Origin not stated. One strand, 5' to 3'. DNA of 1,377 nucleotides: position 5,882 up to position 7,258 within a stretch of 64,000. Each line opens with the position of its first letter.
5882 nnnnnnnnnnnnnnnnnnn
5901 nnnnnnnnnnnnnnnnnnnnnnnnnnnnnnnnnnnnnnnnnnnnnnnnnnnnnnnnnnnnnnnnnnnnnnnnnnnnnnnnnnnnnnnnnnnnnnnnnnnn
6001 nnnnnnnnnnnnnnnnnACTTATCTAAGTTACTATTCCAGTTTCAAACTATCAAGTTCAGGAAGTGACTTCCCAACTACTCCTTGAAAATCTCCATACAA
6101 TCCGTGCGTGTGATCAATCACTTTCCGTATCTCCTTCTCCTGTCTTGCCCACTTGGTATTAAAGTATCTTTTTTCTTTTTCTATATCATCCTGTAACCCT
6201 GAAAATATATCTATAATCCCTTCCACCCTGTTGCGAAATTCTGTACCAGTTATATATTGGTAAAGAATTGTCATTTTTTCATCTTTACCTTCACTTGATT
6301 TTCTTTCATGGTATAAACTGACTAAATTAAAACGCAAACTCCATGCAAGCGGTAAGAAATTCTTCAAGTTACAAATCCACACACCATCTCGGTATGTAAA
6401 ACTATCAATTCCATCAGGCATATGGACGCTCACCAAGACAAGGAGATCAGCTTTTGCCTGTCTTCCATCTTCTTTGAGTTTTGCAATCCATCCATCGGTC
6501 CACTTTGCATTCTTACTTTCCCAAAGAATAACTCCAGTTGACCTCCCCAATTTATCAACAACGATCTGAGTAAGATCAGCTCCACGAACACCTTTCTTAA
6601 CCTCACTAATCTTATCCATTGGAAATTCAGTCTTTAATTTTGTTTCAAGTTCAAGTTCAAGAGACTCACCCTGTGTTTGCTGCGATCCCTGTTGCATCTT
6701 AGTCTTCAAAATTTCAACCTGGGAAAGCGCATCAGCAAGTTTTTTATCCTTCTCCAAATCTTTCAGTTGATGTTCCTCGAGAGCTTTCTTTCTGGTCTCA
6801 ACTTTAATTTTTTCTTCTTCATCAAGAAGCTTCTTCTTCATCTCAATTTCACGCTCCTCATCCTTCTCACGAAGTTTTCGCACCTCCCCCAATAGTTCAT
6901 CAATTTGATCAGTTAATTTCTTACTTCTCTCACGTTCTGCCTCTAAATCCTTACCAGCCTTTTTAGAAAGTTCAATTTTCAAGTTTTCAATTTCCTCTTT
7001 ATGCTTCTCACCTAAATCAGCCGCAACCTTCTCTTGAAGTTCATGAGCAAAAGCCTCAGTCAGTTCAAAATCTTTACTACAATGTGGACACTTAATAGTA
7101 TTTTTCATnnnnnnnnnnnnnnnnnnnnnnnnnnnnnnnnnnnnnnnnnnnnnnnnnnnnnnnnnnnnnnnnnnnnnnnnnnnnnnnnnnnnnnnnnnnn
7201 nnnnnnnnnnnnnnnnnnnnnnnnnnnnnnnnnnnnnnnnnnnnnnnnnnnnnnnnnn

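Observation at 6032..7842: DUF2130-like protein (Zn ribbon, coiled coil, PD-(D/E)XK) overlapping and co-transcribed with the EVE-nuclease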

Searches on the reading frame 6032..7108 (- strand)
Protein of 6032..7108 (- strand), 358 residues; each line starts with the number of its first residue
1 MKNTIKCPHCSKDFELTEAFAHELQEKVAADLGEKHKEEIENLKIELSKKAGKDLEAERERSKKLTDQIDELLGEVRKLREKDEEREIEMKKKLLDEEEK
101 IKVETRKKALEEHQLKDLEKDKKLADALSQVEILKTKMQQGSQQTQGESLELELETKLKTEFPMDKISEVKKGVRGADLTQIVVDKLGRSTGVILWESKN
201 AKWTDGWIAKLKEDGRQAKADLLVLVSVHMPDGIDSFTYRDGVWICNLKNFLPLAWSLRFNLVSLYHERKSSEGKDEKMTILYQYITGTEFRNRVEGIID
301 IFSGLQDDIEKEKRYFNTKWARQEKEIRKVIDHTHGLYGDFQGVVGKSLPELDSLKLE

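Call 3: search_protein_families(library=pfam, proteins=[window:6032-7108:-], max_evalue=0.01)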
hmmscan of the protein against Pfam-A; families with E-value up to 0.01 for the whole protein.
window:6032-7108:- (358 aa): 1 family
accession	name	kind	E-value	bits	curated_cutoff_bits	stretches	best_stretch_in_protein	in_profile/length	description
PF09903.14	DUF2130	-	1.4e-56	192.1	26.7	1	115-358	3-253/255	Uncharacterized protein conserved in bacteria (DUF2130)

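Call 4: search_protein_families(library=padloc, proteins=[window:6032-7108:-], max_evalue=0.01)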
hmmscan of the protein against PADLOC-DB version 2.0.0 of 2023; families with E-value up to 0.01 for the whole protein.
window:6032-7108:- (358 aa): 0 families

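Call 6: search_protein_families(library=ncbifam, proteins=[window:6032-7108:-], max_evalue=0.01)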
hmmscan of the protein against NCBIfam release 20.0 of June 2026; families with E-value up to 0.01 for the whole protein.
window:6032-7108:- (358 aa): 0 families

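Call 9: find_homologous_proteins(query=window:6032-7108:-, max_evalue=0.001)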
Query window:6032-7108:- (358 aa): 1912 proteins with E <= 0.001 among 8000 candidates; the best 120 are listed.
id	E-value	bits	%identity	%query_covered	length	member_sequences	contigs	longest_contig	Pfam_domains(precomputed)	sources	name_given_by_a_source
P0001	2.1e-227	772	100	100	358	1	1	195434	PF09903.15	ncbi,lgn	-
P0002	3.8e-170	584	75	100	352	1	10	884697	PF09903.15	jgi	jgi:hypothetical protein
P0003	3.8e-168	577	74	100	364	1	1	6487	PF09903.15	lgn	-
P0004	1.1e-167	576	74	100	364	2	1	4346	PF09903.15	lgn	-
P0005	4.4e-167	574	72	100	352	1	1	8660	PF09903.15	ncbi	-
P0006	5.4e-165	567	74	100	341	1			PF09903.15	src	-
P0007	6.2e-165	567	72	100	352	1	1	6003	PF09903.15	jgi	jgi:hypothetical protein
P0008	7.4e-165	567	73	100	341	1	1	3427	PF09903.15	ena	-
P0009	1.2e-163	563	72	100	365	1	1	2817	PF09903.15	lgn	-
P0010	1.3e-163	562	73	100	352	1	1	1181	PF09903.15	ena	-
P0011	5.7e-162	557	72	100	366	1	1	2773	PF09903.15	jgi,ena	-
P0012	7.6e-162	557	71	100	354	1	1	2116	PF09903.15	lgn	-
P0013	7.9e-162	557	69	100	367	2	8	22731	PF09903.15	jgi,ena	-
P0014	1.2e-161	556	70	100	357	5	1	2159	PF09903.15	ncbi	-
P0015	2.6e-161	555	71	100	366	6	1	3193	PF09903.15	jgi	-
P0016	5.4e-161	554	73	100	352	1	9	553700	PF09903.15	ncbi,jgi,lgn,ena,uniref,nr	ncbi:MAG: hypothetical protein UT17_C0004G0056 [Candidatus Woesebacteria bacterium GW2011_GWB1_39_10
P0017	1.0e-160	553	71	100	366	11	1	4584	PF09903.15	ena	-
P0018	1.6e-160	552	71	100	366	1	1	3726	PF09903.15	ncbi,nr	ncbi:MAG: DUF2130 domain-containing protein [Candidatus Woesebacteria bacterium]|nr:DUF2130 domain-c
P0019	2.1e-160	552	71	100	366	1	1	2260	PF09903.15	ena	-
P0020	2.2e-160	552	72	100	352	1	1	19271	PF09903.15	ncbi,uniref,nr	ncbi:MAG: hypothetical protein UU16_C0016G0020 [Candidatus Woesebacteria bacterium GW2011_GWA2_40_7]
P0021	2.7e-160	552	73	100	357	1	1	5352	PF09903.15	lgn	-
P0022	3.0e-160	551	70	100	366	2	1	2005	PF09903.15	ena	-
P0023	3.5e-160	551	70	100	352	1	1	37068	PF09903.15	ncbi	-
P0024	3.8e-160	551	71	100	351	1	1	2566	PF09903.15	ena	-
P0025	5.2e-160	551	72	100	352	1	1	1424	PF09903.15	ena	-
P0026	1.0e-159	550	70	100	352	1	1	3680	PF09903.15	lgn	-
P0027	1.1e-159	550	72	100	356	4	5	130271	PF09903.15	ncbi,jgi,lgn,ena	-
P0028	1.3e-159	549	69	100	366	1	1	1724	PF09903.15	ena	-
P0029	1.4e-159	549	70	100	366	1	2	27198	PF09903.15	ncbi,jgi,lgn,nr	ncbi:MAG: DUF2130 domain-containing protein [Patescibacteria group bacterium]|nr:DUF2130 domain-cont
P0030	2.0e-159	549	72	100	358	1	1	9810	PF09903.15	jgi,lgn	jgi:hypothetical protein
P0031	2.2e-159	549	70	100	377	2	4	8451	PF09903.15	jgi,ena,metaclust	metaclust:\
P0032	2.4e-159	548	72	100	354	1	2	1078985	PF09903.15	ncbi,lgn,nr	ncbi:MAG: DUF2130 domain-containing protein [Candidatus Woesebacteria bacterium]|nr:MAG: DUF2130 dom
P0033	3.4e-159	548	69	100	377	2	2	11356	PF09903.15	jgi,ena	-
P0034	4.0e-159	548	69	100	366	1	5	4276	PF09903.15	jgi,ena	-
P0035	8.7e-159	547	69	100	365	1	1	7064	PF09903.15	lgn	-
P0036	1.9e-158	545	69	100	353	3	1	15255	PF09903.15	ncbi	-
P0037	2.0e-158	545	69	100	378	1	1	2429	PF09903.15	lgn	-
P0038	2.8e-158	545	69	100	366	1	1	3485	PF09903.15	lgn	-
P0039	2.9e-158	545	68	100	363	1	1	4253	PF09903.15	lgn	-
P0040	4.1e-158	544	69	100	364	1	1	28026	PF09903.15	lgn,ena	-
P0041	4.5e-158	544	69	100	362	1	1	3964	PF09903.15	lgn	-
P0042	6.8e-158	544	69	100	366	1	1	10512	PF09903.15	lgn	-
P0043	6.9e-158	544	67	100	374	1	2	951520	PF09903.15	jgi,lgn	jgi:hypothetical protein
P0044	1.3e-157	543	70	100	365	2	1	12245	PF09903.15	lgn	-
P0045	1.7e-157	542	69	100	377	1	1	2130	PF09903.15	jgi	jgi:hypothetical protein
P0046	2.0e-157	542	70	100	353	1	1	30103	PF09903.15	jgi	jgi:hypothetical protein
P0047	2.8e-157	542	68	100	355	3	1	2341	PF09903.15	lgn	-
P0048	4.9e-157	541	70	100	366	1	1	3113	PF09903.15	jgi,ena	-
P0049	5.8e-157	541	71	100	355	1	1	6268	PF09903.15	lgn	-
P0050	8.9e-157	540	68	100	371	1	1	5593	PF09903.15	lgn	-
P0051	2.1e-156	539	69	100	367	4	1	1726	PF09903.15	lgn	-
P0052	2.2e-156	539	68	100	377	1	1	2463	PF09903.15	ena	-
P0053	4.0e-156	538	70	100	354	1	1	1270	PF09903.15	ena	-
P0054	4.6e-156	538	68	100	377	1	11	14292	PF09903.15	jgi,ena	-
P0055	5.3e-156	537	68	100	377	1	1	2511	PF09903.15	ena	-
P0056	5.6e-156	537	68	100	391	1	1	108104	PF09903.15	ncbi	-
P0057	9.3e-156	537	68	100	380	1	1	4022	PF09903.15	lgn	-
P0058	1.1e-155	536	68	100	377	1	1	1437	PF09903.15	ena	-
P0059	1.3e-155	536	70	100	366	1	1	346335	PF09903.15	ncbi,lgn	-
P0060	1.7e-155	536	68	100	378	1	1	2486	PF09903.15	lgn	-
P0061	2.6e-155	535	70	100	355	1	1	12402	PF09903.15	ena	-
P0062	3.2e-155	535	70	100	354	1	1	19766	PF09903.15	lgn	-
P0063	3.9e-155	535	68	100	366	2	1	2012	PF09903.15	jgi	jgi:hypothetical protein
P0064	4.1e-155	535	68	100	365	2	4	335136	PF09903.15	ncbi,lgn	-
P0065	4.7e-155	534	68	100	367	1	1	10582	PF09903.15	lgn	-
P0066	5.2e-155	534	70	100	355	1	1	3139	PF09903.15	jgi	-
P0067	7.9e-155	534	70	100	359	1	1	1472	PF09903.15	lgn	-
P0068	9.5e-155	533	69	100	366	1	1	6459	PF09903.15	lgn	-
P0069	5.2e-154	531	69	100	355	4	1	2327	PF09903.15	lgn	-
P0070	6.9e-153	527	68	100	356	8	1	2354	PF09903.15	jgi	jgi:hypothetical protein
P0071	1.1e-152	527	71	100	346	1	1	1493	PF09903.15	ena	-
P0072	8.2e-152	524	67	100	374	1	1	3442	PF09903.15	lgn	-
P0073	1.3e-151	523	67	100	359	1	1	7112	PF09903.15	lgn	-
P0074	3.7e-151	521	67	99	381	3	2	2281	PF09903.15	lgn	-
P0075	5.9e-151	521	69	100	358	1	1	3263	PF09903.15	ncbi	-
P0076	1.6e-150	519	68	100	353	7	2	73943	PF09903.15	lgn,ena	-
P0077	2.0e-150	519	69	100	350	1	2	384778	PF09903.15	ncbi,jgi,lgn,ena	-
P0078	2.9e-150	519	68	100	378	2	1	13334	PF09903.15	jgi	-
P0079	3.4e-150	518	65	100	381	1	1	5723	PF09903.15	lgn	-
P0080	3.7e-150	518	67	100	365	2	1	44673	PF09903.15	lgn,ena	-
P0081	7.2e-150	517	68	100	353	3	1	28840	PF09903.15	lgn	-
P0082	1.4e-149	516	67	100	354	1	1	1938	PF09903.15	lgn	-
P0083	1.3e-148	513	70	94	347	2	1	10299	PF09903.15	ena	-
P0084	1.3e-148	513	68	100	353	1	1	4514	PF09903.15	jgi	-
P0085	1.7e-148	513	66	100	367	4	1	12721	PF09903.15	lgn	-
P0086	2.9e-148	512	67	100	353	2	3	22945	PF09903.15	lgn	-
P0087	4.2e-148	511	67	100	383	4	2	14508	PF09903.15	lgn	-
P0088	1.1e-147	510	65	99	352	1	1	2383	PF09903.15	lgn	-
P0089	2.0e-147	509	63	100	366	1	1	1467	PF09903.15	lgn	-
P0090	2.4e-147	509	67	100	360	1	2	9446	PF09903.15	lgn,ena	-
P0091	4.1e-147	508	66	100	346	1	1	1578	PF09903.15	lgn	-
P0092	7.1e-147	507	67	100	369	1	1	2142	PF09903.15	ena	-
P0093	1.4e-146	506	66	100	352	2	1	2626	PF09903.15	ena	-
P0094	4.4e-146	505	66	100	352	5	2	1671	PF09903.15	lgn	-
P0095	5.0e-146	505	65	100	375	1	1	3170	PF09903.15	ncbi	-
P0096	8.0e-146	504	63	100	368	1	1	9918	PF09903.15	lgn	-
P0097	1.5e-145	503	64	100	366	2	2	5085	PF09903.15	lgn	-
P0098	2.4e-145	502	64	100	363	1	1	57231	PF09903.15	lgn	-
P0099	3.3e-145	502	66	100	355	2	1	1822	PF09903.15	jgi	jgi:hypothetical protein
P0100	3.7e-145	502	63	100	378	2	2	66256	PF09903.15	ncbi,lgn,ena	ncbi:MAG: DUF2130 domain-containing protein [Patescibacteria group bacterium]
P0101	3.8e-145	502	65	100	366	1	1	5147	PF09903.15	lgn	-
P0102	4.5e-145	501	65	99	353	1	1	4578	PF09903.15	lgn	-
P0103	7.1e-145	501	64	100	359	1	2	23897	PF09903.15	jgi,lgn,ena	jgi:hypothetical protein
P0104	7.2e-145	501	66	100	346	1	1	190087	PF09903.15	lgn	-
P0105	8.3e-145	501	65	99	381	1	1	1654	PF09903.15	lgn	-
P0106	8.9e-145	501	66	100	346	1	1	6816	PF09903.15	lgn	-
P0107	1.9e-144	499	65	99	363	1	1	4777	PF09903.15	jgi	jgi:hypothetical protein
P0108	2.3e-144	499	64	99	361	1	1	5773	PF09903.15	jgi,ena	-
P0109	2.3e-144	499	67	100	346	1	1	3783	PF09903.15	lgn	-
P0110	2.6e-144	499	67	99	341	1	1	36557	PF09903.15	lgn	-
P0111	5.5e-144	498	65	100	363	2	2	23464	PF09903.15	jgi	-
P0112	1.9e-143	496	71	91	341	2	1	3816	PF09903.15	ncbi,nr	ncbi:MAG: DUF2130 domain-containing protein, partial [bacterium]|nr:DUF2130 domain-containing protei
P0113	3.6e-143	495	64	100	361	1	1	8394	PF09903.15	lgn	-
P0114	5.8e-143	495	66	100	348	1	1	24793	PF09903.15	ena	-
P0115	7.4e-143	494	64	100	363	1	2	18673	PF09903.15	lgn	-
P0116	1.3e-142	493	64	100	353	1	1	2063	PF09903.15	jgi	jgi:hypothetical protein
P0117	1.7e-142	493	65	99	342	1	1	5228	PF09903.15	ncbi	-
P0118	1.7e-142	493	66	100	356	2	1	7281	PF09903.15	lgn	-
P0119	8.5e-142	491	64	100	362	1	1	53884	PF09903.15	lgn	-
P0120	8.9e-142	491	65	99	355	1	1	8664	PF09903.15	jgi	jgi:hypothetical protein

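Call 10: find_encoding_contigs(protein=P0002, flank=6000, max_places=3)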
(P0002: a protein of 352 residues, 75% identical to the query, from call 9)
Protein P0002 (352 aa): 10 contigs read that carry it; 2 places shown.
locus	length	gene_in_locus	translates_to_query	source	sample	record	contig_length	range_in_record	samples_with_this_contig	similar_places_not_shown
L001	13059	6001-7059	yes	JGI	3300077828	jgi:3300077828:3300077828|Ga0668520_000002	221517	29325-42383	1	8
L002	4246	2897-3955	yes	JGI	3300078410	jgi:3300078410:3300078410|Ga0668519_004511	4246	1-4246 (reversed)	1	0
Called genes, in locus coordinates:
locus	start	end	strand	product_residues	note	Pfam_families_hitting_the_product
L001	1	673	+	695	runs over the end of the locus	PF13196:DUF4012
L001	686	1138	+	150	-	PF00293:NUDIX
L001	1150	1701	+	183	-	PF11967:RecO_N, PF02565:RecO_C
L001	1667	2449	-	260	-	PF09992:NAGPA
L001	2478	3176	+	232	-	PF01555:N6_N4_Mtase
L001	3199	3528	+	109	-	-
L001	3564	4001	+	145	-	-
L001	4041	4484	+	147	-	PF11645:PDDEXK_5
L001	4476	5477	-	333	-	PF00145:DNA_methylase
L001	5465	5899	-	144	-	PF03852:Vsr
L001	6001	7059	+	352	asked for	PF09903:DUF2130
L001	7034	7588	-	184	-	-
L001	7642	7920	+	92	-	-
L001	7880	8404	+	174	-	PF00293:NUDIX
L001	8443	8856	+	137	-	PF00903:Glyoxalase (weak), PF22677:Ble-like_N (weak)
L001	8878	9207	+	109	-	PF18924:DUF5674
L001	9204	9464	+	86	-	-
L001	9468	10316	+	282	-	PF12705:PDDEXK_1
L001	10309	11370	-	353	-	PF03816:LytR_cpsA_psr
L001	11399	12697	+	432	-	PF00587:tRNA-synt_2b, PF03129:HGTP_anticodon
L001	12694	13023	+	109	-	-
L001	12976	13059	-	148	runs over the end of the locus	PF00293:NUDIX, PF14815:NUDIX_4 (weak)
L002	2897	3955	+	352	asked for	PF09903:DUF2130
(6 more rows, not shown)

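Call 11: find_encoding_contigs(protein=P0016, flank=6000, max_places=3)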
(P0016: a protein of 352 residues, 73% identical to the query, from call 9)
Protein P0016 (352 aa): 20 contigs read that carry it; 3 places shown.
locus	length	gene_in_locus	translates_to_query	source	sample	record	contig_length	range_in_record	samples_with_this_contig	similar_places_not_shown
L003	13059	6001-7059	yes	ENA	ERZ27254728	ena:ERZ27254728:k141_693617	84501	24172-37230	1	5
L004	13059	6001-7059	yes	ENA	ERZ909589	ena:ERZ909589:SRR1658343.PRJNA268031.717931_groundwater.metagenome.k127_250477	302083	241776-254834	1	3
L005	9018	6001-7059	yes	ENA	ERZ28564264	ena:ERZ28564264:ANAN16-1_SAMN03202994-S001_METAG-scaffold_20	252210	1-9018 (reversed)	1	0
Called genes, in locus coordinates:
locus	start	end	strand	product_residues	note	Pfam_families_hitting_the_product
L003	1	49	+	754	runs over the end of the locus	PF00535:Glycos_transf_2, PF13641:Glyco_tranf_2_3 (faint), PF13231:PMT_2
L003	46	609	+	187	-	-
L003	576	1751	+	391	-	PF04932:Wzy_C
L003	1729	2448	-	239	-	PF17936:Big_6 (weak), PF12733:Cadherin-like (faint), PF19077:Big_13, PF09136:Glucodextran_B, PF19077:Big_13 (weak)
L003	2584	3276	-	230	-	PF00175:NAD_binding_1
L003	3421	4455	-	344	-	PF07478:Dala_Dala_lig_C, PF13535:ATP-grasp_4 (faint)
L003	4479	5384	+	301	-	PF01018:GTP1_OBG, PF01926:MMR_HSR1, PF02421:FeoB_N, PF03193:RsgA_GTPase (faint)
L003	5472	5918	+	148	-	-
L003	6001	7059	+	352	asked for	PF09903:DUF2130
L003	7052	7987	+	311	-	PF01207:Dus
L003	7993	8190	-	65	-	-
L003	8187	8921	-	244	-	-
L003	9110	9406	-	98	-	PF01371:Trp_repressor (weak)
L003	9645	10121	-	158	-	PF01476:LysM, PF23457:LysM2_NFP (faint), PF01476:LysM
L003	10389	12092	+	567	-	PF14716:HHH_8, PF14520:HHH_5 (weak), PF14791:DNA_pol_B_thumb, PF02811:PHP (faint)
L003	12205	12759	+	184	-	PF04011:LemA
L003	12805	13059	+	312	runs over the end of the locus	PF01435:Peptidase_M48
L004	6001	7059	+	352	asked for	PF09903:DUF2130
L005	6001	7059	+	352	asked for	PF09903:DUF2130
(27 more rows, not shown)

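Call 12: find_encoding_contigs(protein=P0032, flank=6000, max_places=2)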
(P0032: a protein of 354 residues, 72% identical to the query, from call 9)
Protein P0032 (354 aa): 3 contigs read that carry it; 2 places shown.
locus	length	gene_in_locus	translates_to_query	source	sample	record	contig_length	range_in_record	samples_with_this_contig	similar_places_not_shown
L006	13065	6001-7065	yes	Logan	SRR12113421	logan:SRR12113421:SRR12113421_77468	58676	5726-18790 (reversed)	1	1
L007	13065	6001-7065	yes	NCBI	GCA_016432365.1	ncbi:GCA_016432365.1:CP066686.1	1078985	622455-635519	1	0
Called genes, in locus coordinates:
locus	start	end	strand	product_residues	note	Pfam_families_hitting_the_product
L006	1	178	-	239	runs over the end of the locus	PF17936:Big_6 (weak), PF12733:Cadherin-like (faint), PF19077:Big_13, PF09136:Glucodextran_B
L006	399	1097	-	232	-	PF00175:NAD_binding_1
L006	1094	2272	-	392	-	-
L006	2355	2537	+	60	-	-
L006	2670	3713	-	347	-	PF02655:ATP-grasp_3 (faint), PF07478:Dala_Dala_lig_C, PF13535:ATP-grasp_4 (faint)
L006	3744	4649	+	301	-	PF01018:GTP1_OBG, PF01926:MMR_HSR1, PF02421:FeoB_N, PF03193:RsgA_GTPase (faint)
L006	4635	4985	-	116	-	PF18920:DUF5671 (faint)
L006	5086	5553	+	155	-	-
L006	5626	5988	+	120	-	-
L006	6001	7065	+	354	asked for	PF09903:DUF2130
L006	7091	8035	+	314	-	PF01207:Dus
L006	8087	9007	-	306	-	-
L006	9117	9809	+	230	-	-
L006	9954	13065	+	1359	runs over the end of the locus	-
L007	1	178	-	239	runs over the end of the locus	PF17936:Big_6 (weak), PF12733:Cadherin-like (faint), PF19077:Big_13, PF09136:Glucodextran_B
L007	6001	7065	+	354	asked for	PF09903:DUF2130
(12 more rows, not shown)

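Call 17: search_solved_structures(query=A1, max_evalue=1, show_alignments=2)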
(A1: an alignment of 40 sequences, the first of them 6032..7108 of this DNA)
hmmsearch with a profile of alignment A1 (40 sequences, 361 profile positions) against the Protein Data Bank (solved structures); distinct sequences matched with E-value up to 1: 3.
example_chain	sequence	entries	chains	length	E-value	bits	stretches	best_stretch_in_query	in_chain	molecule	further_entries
1mey_C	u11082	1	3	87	0.1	14.7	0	1-23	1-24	CONSENSUS ZINC FINGER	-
5k2m_E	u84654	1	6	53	0.49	12.5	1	5-27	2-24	Probable lysine biosynthesis protein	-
6wo1_A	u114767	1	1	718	0.78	11.9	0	288-356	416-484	Acetohydroxyacid synthase catalytic subunit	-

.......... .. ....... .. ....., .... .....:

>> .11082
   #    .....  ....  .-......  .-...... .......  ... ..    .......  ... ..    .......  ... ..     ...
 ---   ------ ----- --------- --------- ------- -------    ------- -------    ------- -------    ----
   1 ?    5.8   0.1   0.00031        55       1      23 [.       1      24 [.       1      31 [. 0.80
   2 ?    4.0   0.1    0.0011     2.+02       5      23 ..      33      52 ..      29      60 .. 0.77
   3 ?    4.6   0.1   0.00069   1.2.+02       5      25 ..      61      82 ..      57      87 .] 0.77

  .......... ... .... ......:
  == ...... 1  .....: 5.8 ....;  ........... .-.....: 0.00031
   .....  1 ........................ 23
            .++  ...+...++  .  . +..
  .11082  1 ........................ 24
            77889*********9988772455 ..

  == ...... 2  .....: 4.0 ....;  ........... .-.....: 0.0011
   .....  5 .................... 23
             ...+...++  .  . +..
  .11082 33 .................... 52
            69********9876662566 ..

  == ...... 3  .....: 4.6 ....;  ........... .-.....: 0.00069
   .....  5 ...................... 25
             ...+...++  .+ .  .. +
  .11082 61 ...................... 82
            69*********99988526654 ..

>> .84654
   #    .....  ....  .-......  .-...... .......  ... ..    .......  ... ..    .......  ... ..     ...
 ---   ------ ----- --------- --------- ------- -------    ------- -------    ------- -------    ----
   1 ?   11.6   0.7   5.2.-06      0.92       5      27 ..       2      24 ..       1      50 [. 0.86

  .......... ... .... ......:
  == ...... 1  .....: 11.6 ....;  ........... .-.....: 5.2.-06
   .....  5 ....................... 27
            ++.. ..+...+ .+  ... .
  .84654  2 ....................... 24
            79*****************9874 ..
